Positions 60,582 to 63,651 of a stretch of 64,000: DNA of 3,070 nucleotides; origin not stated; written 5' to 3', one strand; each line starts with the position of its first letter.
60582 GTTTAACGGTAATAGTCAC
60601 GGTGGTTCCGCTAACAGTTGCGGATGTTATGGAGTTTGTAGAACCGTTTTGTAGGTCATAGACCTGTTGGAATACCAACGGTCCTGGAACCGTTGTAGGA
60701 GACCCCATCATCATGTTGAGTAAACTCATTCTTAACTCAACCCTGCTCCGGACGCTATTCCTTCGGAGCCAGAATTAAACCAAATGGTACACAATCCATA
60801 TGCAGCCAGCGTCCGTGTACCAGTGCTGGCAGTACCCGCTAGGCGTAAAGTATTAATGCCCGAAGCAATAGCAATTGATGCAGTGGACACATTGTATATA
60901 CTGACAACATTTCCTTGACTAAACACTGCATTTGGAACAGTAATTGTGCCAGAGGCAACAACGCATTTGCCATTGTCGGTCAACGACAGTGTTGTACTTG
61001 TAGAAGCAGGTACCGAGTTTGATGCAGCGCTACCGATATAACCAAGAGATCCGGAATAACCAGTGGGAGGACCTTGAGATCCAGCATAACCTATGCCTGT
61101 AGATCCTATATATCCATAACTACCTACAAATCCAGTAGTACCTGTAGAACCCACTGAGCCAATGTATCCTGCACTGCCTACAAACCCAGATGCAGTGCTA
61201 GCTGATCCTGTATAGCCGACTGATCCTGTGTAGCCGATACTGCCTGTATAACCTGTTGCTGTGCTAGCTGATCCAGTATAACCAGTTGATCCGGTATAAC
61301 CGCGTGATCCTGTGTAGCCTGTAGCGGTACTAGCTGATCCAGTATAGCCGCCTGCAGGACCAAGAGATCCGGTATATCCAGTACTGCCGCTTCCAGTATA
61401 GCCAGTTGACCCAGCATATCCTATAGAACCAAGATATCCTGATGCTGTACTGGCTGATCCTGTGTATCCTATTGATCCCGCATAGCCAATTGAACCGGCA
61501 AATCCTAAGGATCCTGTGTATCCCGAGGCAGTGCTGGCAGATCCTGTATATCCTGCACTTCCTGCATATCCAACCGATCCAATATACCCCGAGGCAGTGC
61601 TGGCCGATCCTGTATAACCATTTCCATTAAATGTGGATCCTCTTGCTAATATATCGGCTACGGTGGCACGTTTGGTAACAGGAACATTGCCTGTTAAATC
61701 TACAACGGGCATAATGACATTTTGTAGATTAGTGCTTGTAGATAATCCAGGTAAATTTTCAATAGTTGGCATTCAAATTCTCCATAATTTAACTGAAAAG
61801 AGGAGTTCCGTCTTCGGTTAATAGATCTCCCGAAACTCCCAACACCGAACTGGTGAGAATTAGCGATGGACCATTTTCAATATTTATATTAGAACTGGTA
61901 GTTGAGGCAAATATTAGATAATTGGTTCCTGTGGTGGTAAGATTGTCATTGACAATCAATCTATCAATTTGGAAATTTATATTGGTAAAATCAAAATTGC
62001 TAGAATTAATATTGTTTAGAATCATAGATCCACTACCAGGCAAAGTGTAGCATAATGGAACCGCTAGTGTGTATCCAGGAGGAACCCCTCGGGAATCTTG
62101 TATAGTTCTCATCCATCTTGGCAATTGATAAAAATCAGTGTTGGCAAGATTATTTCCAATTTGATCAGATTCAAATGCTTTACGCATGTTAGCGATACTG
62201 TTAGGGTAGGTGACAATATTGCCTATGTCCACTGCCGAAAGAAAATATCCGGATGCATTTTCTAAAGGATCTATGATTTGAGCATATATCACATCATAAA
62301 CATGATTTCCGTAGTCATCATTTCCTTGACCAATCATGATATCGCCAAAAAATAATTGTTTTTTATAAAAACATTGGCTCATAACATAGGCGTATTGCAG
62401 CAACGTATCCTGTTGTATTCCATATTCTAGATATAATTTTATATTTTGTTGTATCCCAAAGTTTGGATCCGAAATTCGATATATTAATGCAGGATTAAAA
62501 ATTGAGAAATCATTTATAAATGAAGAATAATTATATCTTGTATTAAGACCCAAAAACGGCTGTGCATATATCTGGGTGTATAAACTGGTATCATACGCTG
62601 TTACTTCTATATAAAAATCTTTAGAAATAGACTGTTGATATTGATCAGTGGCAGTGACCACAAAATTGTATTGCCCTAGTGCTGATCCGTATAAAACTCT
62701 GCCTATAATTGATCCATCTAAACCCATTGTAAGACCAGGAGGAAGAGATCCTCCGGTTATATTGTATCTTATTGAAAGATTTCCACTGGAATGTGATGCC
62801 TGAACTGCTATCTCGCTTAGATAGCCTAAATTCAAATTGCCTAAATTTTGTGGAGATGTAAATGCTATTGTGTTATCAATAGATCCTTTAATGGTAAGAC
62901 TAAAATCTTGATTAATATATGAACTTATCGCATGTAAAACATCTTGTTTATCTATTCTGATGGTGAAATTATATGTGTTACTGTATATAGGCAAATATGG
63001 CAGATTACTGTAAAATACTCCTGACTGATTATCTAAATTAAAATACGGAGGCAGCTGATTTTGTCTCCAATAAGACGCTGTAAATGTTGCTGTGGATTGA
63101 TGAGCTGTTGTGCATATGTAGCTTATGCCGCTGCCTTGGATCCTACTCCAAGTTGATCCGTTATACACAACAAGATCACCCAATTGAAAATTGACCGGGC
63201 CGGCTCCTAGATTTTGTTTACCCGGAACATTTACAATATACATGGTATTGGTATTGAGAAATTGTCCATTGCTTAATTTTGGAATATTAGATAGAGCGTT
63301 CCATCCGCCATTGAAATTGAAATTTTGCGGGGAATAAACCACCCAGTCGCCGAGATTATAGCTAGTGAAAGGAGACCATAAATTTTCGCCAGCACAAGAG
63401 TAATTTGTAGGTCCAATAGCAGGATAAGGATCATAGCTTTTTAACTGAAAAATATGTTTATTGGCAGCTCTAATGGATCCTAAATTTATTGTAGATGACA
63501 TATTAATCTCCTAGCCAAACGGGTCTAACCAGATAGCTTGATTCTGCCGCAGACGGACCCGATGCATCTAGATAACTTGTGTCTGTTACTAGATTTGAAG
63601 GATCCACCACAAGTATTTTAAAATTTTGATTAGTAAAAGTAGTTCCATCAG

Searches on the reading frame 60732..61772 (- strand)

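Call 6: search_protein_families(library=phrogs, proteins=[window:60732-61772:-], max_evalue=0.001)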
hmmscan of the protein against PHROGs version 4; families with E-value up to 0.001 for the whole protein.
window:60732-61772:- (346 aa): 9 families
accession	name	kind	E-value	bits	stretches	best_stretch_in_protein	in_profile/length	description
phrog_5073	-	tail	3.3e-17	63.7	2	150-307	262-417/519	tail fiber protein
phrog_3420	-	unknown function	7.6e-15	54.5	1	51-306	105-355/929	-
phrog_6320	-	tail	5.2e-13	49.7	1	67-274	82-295/745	tail fiber protein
phrog_8745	-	tail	9.8e-11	40.7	2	150-296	1411-1559/1803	tail fiber protein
phrog_28263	-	tail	1.4e-09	36.7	1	51-323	544-818/1400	tail fiber protein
phrog_36982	-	unknown function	9e-09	34.7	1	50-247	428-626/944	-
phrog_1806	-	tail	4e-07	30.6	1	54-168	126-231/276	collagen like minor tail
phrog_29268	-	unknown function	2.7e-05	23.5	1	151-281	423-548/653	-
phrog_18350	-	tail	6.2e-05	23.8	0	131-240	113-213/253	tail fiber protein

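Call 79: search_protein_families(library=ncbifam, proteins=[window:60732-61772:-], max_evalue=0.01)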
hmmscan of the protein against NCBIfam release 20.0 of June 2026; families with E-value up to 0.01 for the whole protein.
window:60732-61772:- (346 aa): 1 family
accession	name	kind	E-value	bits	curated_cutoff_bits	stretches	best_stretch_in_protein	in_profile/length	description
NF038329.2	gly_rich_SclB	equivalog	2.1e-12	46.7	325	1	60-245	118-305/442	LPXTG-anchored collagen-like adhesin Scl2/SclB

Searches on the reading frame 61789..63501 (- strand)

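Call 6: search_protein_families(library=phrogs, proteins=[window:61789-63501:-], max_evalue=0.001)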
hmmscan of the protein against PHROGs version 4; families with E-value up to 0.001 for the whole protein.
window:61789-63501:- (570 aa): 3 families
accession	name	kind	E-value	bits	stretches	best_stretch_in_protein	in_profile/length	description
phrog_13892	-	tail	2.2e-09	37.9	1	62-120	486-544/676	minor tail protein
phrog_29238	-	unknown function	6.1e-06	25.3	1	62-129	54-120/997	-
phrog_31460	-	tail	0.00053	20.6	0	61-123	77-138/288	tail protein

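Call 79: search_protein_families(library=ncbifam, proteins=[window:61789-63501:-], max_evalue=0.01)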
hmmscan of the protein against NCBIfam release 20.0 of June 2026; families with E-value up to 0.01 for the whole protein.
window:61789-63501:- (570 aa): 0 families
